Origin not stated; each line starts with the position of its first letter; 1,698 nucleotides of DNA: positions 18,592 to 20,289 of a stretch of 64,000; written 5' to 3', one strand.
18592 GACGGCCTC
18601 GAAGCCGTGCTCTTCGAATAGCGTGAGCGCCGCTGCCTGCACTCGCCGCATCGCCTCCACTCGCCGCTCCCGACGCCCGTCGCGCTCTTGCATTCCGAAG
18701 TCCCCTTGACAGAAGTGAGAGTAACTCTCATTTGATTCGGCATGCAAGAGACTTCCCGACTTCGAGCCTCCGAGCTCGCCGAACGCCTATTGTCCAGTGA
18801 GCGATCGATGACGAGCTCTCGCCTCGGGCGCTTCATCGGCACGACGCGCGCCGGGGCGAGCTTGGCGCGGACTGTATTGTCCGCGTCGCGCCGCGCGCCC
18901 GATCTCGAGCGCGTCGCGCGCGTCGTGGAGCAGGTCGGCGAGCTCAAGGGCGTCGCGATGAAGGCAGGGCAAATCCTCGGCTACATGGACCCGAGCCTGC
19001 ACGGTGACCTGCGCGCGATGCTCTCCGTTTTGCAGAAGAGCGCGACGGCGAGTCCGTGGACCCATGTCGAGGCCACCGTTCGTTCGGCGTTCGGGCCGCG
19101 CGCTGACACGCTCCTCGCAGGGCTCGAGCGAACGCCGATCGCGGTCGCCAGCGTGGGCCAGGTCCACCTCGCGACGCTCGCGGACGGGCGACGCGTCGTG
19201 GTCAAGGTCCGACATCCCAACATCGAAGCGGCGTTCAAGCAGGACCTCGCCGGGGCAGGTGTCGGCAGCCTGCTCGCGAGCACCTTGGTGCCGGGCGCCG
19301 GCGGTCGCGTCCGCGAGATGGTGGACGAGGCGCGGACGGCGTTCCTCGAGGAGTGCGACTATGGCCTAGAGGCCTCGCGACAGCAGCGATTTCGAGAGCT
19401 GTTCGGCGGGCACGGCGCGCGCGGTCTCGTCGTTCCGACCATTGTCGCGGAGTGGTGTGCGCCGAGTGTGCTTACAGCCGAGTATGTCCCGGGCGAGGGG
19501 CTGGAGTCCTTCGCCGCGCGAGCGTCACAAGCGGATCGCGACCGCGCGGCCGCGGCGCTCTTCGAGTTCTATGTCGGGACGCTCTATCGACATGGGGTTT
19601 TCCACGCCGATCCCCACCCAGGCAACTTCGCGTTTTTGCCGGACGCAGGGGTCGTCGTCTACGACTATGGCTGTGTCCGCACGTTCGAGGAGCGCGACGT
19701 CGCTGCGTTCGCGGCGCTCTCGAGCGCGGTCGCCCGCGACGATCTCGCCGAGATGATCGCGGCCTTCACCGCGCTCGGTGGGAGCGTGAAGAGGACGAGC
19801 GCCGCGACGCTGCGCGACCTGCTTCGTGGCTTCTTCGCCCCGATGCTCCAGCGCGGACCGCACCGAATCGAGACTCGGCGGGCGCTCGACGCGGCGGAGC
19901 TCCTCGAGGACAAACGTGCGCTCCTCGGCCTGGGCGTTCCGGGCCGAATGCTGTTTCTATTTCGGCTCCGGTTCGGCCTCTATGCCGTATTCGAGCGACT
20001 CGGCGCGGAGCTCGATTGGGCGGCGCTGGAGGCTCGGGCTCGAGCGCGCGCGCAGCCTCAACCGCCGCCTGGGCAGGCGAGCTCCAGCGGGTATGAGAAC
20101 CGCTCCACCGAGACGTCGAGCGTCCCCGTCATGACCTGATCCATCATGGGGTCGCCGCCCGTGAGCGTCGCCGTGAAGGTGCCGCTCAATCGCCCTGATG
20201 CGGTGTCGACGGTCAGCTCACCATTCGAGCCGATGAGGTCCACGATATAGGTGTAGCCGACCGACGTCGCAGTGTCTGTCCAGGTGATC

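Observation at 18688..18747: tetR and ABC1-kinase start codons embedded in the arms of a nested palindrome; 48-bp intergenic region with a perfect TTGACA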

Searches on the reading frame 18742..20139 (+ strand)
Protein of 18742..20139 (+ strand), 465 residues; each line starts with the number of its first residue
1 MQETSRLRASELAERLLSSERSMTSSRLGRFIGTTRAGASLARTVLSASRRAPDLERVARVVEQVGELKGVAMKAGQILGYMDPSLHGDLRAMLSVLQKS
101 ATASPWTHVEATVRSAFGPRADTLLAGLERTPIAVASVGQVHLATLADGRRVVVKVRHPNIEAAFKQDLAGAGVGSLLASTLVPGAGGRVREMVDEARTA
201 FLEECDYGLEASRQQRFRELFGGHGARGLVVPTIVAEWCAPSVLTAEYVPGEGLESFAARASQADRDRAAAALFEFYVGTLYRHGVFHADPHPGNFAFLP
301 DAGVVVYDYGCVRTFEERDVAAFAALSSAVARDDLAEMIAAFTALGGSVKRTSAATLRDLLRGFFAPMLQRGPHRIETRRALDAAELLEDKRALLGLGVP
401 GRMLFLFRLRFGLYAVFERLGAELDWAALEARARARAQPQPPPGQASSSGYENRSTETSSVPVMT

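Call 3: search_protein_families(library=pfam, proteins=[window:18742-20139:+])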
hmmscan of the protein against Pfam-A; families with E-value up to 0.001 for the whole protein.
window:18742-20139:+ (465 aa): 1 family
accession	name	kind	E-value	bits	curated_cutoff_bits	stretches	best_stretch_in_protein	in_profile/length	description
PF03109.22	ABC1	-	1.1e-52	179.1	22.9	1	97-339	2-241/244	ABC1 atypical kinase-like domain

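Call 6: find_related_loci(query=window:18742-20139:+, collection=genome_contigs, flank=3000)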
Query window:18742-20139:+ (465 aa) in genome_contigs; peptide patterns used: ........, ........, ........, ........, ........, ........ (x = any residue, [..] = any of these).
349 stretches matched a pattern; 53 encode a relative of the query (tblastn E <= 1e-3); 53 distinct loci.
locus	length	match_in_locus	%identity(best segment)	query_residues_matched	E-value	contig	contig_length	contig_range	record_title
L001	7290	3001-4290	53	8-431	7e-136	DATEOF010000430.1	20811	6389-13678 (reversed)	MAG TPA_asm: Polyangiales bacterium isolate SMAG_U8988 k141_1208154, whole genome shotgun sequence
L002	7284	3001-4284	55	10-435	5e-132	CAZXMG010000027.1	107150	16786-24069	MAG TPA_asm: uncultured Polyangiaceae bacterium isolate SRP287051_co1_88 genome assembly, contig: NODE_418_length_107150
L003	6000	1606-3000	50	9-460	3e-125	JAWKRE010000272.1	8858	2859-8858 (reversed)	MAG: Polyangiaceae bacterium isolate ABC1.6 ABC1.6.fa-272, whole genome shotgun sequence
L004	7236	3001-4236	49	23-430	9e-116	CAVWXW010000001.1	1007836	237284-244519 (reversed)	MAG: uncultured delta proteobacterium isolate MFD03602.bin.2.3 genome assembly, contig: contig_11193, whole genome shotg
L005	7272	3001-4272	50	12-433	2e-115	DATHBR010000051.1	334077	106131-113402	MAG TPA_asm: Myxococcaceae bacterium isolate SMAG_U10721 k141_569354, whole genome shotgun sequence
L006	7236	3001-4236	48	23-430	2e-115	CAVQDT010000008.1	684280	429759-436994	MAG: uncultured proteobacterium isolate MFD02134.bin.2.171 genome assembly, contig: contig_18129, whole genome shotgun s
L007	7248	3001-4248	51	16-430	4e-114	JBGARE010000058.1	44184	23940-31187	MAG: Kofleriaceae bacterium isolate MAG_AAO_AS.67 AAOAS-67_NODE_58_length_44184_cov_7.168091, whole genome shotgun seque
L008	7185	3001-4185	50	56-442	5e-113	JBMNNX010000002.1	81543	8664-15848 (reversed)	MAG: Myxococcales bacterium isolate SBF912SR1HQ0023 scaffold_733_c1, whole genome shotgun sequence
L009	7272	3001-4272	46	12-430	6e-113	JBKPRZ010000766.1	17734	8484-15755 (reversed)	MAG: Myxococcota bacterium isolate GS_EKS_MAG_00035 GS_EKS_000001003081, whole genome shotgun sequence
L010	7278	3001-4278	46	10-430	2e-112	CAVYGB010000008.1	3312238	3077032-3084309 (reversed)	MAG: uncultured delta proteobacterium isolate MFD01275.bin.2.10 genome assembly, contig: contig_5168, whole genome shotg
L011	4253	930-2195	47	10-431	4e-113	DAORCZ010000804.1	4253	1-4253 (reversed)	MAG TPA_asm: Pseudomonadota bacterium isolate AMR_MDS_0893 NODE_16203_length_4253_cov_5.432587, whole genome shotgun seq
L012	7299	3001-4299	45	3-430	3e-111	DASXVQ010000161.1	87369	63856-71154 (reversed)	MAG TPA_asm: Myxococcales bacterium isolate SMAG_U4749 k141_71457, whole genome shotgun sequence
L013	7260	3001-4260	48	17-430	3e-111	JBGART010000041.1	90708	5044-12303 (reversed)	MAG: Myxococcaceae bacterium isolate MAG_MBR_H10.11 MBRH10-11_opera_contig_1062, whole genome shotgun sequence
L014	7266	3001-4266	46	10-431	6e-110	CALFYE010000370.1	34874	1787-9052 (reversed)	MAG TPA_asm: uncultured Myxococcales bacterium isolate SRR6231182_bin.43_CONCOCT_v1.1_MAG genome assembly, contig: ERZ65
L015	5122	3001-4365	49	9-456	3e-110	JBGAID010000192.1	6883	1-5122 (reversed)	MAG: Polyangiaceae bacterium isolate MAG_MBR_H125.7 MBRH125-7_opera_contig_16553, whole genome shotgun sequence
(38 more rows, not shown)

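Call 21: search_solved_structures(query=window:18742-20139:+, max_evalue=0.001)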
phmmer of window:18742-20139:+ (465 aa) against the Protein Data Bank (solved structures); distinct sequences matched with E-value up to 0.001: 6.
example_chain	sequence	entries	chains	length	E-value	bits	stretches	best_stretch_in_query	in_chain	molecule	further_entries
5yjz_A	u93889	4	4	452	4.9e-34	121.2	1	52-368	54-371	Probable conserved ATP-binding protein ABC transporter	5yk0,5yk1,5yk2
7cy2_A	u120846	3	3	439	1.2e-31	113.4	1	57-367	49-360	ABC1 family protein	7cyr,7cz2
4ped_A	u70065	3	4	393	9.4e-30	107.1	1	59-332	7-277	Chaperone activity of bc1 complex-like, mitochondrial | Atypical kinase COQ8A, mitochondrial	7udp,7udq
5i35_A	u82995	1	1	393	9.5e-30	107.1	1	59-332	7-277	Atypical kinase ADCK3, mitochondrial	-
9tvn_A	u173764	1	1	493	1.4e-28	103.2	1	57-335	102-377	Atypical kinase COQ8A, mitochondrial - reconstructed tetrapod ancestor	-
9tvk_A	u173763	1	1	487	2.7e-24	89.1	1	57-339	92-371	Atypical kinase COQ8B, mitochondrial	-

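Call 41: search_protein_families(library=ncbifam, proteins=[window:18742-20139:+], max_evalue=0.001)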
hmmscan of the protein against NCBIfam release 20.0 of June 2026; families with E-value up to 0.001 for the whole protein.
window:18742-20139:+ (465 aa): 3 families
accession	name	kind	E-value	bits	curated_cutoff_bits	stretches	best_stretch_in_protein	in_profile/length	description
TIGR01982.1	UbiB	equivalog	2.6e-49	168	487.55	1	47-379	38-370/436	2-polyprenylphenol 6-hydroxylase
NF050082.1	ATPase_MABP1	exception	1.5e-39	136.1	800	1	59-368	50-360/435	macrolide-binding ATPase MABP-1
NF003404.0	PRK04750.1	equivalog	7.5e-35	120.5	667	1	40-360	34-359/529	ubiquinone biosynthesis regulatory protein kinase UbiB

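Call 46: find_homologous_proteins(query=window:18742-20139:+, max_evalue=1e-30)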
Query window:18742-20139:+ (465 aa): 896 proteins with E <= 1e-30 among 8000 candidates; the best 120 are listed.
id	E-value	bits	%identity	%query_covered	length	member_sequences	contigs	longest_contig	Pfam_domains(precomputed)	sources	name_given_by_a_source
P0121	7.9e-284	959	100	95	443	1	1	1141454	PF03109.23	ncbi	ncbi:MAG: AarF/UbiB family protein [Polyangiaceae bacterium]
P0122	3.1e-198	677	75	91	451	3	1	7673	PF03109.23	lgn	-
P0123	1.3e-194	665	73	94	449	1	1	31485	PF03109.23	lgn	-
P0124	1.5e-138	481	54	95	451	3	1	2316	PF03109.23,PF01636.30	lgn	-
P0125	7.8e-134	465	55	91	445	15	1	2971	PF03109.23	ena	-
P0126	3.9e-132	459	54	91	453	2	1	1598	PF03109.23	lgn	-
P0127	1.2e-131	458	54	93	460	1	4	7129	PF03109.23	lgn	-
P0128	2.6e-131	457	55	90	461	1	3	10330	PF03109.23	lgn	-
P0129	1.4e-130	454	56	91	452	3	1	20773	PF03109.23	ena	-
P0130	1.7e-130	454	56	84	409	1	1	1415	PF03109.23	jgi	jgi:predicted unusual protein kinase regulating ubiquinone biosynthesis (AarF/ABC1/UbiB family)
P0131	3.7e-130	453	53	90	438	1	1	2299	PF03109.23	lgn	-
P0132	1.0e-129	451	53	91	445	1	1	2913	PF03109.23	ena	-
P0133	3.0e-129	450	57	85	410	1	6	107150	PF03109.23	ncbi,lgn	-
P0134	4.4e-129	449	53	91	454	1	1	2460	PF03109.23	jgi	jgi:predicted unusual protein kinase regulating ubiquinone biosynthesis (AarF/ABC1/UbiB family)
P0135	7.7e-129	448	53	91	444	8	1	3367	PF03109.23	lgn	-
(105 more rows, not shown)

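Call 49: search_solved_structures(query=window:18742-20139:+, max_evalue=1e-25, show_alignments=3)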
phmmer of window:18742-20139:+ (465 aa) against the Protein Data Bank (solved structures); distinct sequences matched with E-value up to 1e-25: 5.
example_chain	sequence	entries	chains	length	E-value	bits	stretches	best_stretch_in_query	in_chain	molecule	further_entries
5yjz_A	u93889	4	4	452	4.9e-34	121.2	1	52-368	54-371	Probable conserved ATP-binding protein ABC transporter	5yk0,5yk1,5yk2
7cy2_A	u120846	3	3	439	1.2e-31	113.4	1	57-367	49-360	ABC1 family protein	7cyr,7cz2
4ped_A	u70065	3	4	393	9.4e-30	107.1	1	59-332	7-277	Chaperone activity of bc1 complex-like, mitochondrial | Atypical kinase COQ8A, mitochondrial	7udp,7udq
5i35_A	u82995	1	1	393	9.5e-30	107.1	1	59-332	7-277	Atypical kinase ADCK3, mitochondrial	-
9tvn_A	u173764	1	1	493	1.4e-28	103.2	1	57-335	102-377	Atypical kinase COQ8A, mitochondrial - reconstructed tetrapod ancestor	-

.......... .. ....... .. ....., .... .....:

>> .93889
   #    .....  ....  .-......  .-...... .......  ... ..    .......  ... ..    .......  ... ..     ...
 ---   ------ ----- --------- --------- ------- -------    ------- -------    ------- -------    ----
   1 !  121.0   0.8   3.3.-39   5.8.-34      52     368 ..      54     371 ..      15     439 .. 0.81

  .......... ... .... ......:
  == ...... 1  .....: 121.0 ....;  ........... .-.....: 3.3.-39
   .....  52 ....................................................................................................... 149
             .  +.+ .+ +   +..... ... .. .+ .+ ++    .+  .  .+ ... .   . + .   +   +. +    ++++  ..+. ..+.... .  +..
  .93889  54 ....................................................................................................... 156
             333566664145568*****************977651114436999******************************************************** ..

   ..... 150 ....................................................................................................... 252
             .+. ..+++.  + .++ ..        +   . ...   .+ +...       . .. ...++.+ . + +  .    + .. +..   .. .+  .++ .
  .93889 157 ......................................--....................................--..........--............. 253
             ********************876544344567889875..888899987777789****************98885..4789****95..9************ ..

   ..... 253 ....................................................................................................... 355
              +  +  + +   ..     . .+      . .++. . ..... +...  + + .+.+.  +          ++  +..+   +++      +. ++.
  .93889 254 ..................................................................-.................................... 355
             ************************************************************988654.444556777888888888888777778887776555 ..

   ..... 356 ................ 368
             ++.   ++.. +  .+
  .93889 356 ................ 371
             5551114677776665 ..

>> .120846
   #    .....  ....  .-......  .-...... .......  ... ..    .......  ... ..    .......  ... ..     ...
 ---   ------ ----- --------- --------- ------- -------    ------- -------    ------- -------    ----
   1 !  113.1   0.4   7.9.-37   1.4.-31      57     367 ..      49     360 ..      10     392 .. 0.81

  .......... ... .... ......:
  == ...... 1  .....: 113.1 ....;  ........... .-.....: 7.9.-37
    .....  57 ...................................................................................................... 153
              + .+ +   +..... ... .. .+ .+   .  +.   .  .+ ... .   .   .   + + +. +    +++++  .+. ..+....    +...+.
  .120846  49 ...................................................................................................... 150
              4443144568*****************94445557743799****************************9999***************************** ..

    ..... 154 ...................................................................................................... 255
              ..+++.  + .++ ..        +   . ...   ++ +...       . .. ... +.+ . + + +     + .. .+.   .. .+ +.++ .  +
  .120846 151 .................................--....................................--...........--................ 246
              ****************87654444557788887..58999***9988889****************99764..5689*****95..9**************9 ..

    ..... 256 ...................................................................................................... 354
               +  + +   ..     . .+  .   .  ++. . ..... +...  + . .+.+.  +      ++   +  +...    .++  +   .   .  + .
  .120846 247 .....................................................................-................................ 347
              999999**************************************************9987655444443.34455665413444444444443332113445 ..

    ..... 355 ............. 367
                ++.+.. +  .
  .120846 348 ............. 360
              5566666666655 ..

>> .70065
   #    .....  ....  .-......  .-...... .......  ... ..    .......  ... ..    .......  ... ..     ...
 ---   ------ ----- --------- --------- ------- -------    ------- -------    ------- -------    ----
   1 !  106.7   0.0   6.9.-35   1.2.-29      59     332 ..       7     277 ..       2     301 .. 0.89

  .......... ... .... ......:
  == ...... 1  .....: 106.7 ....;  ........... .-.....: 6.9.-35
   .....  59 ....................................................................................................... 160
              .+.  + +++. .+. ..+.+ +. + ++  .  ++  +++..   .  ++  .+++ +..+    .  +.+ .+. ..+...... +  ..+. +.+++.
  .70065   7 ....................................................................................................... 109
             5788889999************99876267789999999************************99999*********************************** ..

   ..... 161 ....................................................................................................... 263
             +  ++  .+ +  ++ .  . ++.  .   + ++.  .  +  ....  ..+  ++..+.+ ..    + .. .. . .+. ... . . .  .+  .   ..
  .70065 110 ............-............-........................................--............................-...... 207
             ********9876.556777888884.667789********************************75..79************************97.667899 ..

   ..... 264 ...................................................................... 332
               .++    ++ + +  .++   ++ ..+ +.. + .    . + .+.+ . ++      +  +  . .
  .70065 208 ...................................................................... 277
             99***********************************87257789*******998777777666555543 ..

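Call 55: find_encoding_contigs(protein=P0123, flank=4000, max_places=3)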
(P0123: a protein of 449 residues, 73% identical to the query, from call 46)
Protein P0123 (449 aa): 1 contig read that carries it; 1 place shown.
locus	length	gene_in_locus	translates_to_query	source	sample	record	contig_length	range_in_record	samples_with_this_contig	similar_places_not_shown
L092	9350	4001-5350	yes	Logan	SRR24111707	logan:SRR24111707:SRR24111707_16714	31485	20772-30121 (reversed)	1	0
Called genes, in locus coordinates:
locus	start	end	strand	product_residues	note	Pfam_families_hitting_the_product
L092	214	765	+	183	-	-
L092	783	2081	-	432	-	PF13229:Beta_helix (faint)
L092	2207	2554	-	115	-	-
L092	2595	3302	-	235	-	PF00561:Abhydrolase_1, PF12697:Abhydrolase_6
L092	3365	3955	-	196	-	PF00440:TetR_N, PF17754:TetR_C_14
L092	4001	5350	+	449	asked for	PF03109:ABC1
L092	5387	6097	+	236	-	-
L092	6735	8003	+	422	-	PF06739:SBBP (weak), PF25293:Beta-prop_EMC1_N (faint), PF06739:SBBP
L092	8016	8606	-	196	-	PF01797:Y1_Tnp (faint)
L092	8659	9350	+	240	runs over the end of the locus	-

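Call 67: predict_structure(alignment_id=A3)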
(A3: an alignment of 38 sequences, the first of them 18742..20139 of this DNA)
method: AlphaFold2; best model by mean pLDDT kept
length: 465 residues; sequences in the alignment: 38
mean_pLDDT: 87.9   pTM: 0.87
mean pLDDT of the five models: 87.9, 86.1, 84.8, 82.4, 79.5
residues with pLDDT >= 90: 300; 70-90: 118; 50-70: 24; < 50: 23
segments of 3 or more residues with pLDDT < 50: 443-465
pLDDT, mean of each block of 10 residues (from residue 1): 88 96 89 90 88 92 92 88 86 93 97 98 98 96 98 97 91 74 76 86 93 95 75 97 98 96 97 95 93 94 94 92 96 97 91 89 93 90 60 76 79 93 98 86 49 40 35
secondary structure, 60 per line:
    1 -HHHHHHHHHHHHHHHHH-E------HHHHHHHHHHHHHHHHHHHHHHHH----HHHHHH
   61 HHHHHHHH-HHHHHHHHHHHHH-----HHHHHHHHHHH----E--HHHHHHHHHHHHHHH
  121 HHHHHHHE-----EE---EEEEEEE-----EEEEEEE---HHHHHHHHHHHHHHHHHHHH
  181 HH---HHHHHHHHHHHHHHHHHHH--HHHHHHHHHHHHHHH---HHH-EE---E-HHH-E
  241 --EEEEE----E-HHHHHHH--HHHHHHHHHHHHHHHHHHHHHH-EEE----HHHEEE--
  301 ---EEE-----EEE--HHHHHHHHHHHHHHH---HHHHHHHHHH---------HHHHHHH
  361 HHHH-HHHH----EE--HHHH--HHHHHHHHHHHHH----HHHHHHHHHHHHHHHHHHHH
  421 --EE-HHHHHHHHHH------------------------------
elements in order: H2-18 H27-50 H55-68 H70-82 H88-98 H106-127 E139-145 E151-157 H161-182 H186-204 H207-221 E243-247 H254-260 H263-284 E286-288 E296-298 E304-306 E312-314 H317-331 H335-344 H354-364 H366-369 H378-381 H384-396 H401-420 H426-435
